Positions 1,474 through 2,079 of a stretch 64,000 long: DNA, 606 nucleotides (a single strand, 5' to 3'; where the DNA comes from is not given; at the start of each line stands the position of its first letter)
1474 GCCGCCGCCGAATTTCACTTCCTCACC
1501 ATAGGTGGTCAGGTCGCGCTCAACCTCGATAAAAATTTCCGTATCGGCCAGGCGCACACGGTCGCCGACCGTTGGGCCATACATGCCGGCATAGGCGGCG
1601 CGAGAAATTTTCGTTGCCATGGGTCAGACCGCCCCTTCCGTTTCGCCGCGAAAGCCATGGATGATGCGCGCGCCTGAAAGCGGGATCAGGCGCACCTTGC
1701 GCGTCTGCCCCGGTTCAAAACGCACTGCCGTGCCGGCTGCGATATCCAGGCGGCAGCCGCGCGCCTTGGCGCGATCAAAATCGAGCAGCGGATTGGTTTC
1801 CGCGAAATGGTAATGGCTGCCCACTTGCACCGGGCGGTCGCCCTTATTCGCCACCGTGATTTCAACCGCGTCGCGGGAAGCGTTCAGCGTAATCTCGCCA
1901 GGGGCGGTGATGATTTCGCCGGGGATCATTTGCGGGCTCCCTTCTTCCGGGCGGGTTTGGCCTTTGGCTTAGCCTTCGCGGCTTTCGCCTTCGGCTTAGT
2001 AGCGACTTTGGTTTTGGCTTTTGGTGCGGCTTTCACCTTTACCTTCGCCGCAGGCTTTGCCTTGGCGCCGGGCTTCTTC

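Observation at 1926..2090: Urease gamma subunit fused to a histone-H1-like Lys/Ala/Pro tail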

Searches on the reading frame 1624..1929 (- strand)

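Call 3: search_protein_families(library=pfam, proteins=[window:1624-1929:-])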
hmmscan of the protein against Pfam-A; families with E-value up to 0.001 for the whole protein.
window:1624-1929:- (101 aa): 1 family
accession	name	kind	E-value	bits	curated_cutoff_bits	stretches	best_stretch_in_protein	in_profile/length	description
PF00699.25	Urease_beta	-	2.6e-44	149.7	25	1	3-99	1-97/98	Urease beta subunit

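Call 4: search_protein_families(library=ncbifam, proteins=[window:1624-1929:-])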
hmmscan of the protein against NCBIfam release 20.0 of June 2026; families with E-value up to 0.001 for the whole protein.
window:1624-1929:- (101 aa): 5 families
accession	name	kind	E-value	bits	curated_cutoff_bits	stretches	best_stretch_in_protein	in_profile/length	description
NF009682.0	PRK13203.1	equivalog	2.6e-47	159.1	129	1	1-100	1-100/104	urease subunit beta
NF009671.0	PRK13192.1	subfamily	4.9e-42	143.8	243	1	2-100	111-209/231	bifunctional urease subunit gamma/beta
TIGR00192.1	urease_beta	equivalog_domain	4.4e-41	139.2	90.3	1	1-99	1-99/103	urease subunit beta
NF010592.0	PRK13986.1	equivalog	5.8e-34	117.7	353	1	2-97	107-202/238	urease subunit alpha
NF009681.0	PRK13202.1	equivalog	3.4e-27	94.7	204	1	1-94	1-95/104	urease subunit beta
